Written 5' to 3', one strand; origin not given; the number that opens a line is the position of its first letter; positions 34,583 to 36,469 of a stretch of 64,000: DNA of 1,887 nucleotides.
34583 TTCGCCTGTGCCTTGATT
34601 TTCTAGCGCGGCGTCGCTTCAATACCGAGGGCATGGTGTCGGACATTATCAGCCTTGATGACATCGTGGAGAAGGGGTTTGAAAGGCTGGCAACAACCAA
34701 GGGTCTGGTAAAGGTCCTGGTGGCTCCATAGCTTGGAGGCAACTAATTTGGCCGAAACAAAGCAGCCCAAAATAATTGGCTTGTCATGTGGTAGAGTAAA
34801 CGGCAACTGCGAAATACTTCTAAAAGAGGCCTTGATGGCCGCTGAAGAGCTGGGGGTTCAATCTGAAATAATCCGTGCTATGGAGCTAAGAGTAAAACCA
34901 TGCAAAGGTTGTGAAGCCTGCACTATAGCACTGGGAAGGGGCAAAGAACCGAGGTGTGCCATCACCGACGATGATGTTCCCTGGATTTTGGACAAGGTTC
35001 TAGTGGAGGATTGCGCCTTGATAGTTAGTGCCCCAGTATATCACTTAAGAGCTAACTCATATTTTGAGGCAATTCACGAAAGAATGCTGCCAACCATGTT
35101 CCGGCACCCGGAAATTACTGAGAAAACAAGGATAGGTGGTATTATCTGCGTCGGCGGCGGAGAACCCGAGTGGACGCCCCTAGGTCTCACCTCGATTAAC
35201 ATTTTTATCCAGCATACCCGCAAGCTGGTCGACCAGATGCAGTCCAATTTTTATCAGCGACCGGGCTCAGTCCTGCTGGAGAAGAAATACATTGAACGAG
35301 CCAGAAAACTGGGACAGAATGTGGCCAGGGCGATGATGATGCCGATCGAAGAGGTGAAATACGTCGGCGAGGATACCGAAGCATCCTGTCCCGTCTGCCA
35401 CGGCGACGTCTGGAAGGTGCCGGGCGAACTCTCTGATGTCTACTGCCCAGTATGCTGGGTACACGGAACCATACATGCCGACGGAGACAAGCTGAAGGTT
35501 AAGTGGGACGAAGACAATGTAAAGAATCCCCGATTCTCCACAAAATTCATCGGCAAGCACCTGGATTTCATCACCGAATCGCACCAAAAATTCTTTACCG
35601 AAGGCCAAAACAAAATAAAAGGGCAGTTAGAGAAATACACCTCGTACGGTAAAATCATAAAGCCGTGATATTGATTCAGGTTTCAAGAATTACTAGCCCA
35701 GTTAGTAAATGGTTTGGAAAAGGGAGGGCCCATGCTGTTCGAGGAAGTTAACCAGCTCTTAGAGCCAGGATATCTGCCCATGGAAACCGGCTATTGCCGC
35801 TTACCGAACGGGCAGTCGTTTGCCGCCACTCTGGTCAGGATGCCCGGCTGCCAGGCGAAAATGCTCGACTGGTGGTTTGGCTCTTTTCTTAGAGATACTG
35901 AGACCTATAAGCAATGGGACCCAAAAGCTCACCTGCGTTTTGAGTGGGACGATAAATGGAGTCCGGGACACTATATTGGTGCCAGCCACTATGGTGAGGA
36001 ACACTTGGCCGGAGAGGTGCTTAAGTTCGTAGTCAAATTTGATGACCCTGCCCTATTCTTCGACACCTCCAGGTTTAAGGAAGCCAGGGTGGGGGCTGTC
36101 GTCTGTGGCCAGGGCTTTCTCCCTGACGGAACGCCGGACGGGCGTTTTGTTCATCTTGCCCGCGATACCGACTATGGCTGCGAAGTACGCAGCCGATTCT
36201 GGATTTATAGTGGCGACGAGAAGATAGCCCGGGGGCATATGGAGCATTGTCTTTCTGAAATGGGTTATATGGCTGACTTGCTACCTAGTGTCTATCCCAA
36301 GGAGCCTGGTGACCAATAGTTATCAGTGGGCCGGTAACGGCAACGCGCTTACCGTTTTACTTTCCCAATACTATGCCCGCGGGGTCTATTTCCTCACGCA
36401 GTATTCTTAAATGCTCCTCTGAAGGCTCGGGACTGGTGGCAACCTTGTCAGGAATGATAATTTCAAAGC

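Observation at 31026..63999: Candidate undescribed anaerobic pathway built around hydrolytic C-C cleavage of cyclic diketone or acyl-phenol substrates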

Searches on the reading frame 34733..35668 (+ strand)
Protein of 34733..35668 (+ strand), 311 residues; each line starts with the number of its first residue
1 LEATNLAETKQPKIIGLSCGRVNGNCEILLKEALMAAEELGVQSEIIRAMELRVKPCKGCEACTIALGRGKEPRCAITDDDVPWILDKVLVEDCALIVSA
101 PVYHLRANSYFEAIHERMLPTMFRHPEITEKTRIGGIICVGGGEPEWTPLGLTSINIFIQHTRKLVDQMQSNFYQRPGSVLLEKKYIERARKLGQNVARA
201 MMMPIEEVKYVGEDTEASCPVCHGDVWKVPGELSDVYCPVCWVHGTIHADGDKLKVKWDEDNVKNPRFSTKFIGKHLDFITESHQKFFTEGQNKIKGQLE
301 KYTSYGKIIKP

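Call 3: search_protein_families(library=pfam, proteins=[window:34733-35668:+])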
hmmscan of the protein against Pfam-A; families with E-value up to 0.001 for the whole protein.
window:34733-35668:+ (311 aa): 1 family
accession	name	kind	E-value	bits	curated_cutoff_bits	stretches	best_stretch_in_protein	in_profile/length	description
PF03358.20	FMN_red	-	6.9e-05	22.9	24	1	13-118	2-96/152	NADPH-dependent FMN reductase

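Call 6: search_protein_families(library=ncbifam, proteins=[window:34733-35668:+], max_evalue=0.00001)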
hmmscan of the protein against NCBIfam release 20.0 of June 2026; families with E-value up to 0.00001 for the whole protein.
window:34733-35668:+ (311 aa): 0 families

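Call 13: search_solved_structures(query=window:34733-35668:+, max_evalue=0.1)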
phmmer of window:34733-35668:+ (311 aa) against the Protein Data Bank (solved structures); distinct sequences matched with E-value up to 0.1: 1.
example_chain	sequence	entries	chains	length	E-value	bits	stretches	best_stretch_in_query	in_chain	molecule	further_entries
7d38_A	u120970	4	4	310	3.1e-26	95.3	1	13-282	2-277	Cd1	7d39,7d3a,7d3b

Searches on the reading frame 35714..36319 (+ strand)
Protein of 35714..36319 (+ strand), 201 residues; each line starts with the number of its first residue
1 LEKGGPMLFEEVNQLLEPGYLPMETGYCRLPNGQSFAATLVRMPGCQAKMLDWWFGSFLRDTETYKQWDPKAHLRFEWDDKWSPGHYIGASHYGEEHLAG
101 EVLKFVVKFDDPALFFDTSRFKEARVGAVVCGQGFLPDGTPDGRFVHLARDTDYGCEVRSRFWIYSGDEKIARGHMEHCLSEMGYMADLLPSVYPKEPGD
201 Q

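Call 3: search_protein_families(library=pfam, proteins=[window:35714-36319:+])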
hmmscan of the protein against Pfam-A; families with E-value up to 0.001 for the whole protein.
window:35714-36319:+ (201 aa): 1 family
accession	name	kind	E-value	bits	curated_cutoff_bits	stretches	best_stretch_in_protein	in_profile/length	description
PF18089.7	DAPG_hydrolase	-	2.1e-42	145.6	22.7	1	9-164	4-169/223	DAPG hydrolase PhiG domain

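Call 6: search_protein_families(library=ncbifam, proteins=[window:35714-36319:+], max_evalue=0.00001)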
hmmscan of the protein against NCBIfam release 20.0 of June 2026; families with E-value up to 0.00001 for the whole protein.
window:35714-36319:+ (201 aa): 1 family
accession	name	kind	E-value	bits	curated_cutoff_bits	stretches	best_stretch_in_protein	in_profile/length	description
NF047887.1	DHPGHylPhlG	equivalog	1e-15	57.6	600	1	10-166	66-233/293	2,4-diacetylphloroglucinol hydrolase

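Call 12: search_solved_structures(query=window:35714-36319:+, max_evalue=0.001, show_alignments=1)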
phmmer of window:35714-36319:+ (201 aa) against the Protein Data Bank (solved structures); distinct sequences matched with E-value up to 0.001: 3.
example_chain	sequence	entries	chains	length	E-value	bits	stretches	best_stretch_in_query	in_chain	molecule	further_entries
5xe5_A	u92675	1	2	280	8.5e-30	107.5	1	10-166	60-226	phloretin hydrolase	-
5xey_A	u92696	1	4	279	8.6e-30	107.5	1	10-166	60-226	phloretin hydrolase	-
3hwp_A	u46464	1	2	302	4.3e-16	62.7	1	9-166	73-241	PhlG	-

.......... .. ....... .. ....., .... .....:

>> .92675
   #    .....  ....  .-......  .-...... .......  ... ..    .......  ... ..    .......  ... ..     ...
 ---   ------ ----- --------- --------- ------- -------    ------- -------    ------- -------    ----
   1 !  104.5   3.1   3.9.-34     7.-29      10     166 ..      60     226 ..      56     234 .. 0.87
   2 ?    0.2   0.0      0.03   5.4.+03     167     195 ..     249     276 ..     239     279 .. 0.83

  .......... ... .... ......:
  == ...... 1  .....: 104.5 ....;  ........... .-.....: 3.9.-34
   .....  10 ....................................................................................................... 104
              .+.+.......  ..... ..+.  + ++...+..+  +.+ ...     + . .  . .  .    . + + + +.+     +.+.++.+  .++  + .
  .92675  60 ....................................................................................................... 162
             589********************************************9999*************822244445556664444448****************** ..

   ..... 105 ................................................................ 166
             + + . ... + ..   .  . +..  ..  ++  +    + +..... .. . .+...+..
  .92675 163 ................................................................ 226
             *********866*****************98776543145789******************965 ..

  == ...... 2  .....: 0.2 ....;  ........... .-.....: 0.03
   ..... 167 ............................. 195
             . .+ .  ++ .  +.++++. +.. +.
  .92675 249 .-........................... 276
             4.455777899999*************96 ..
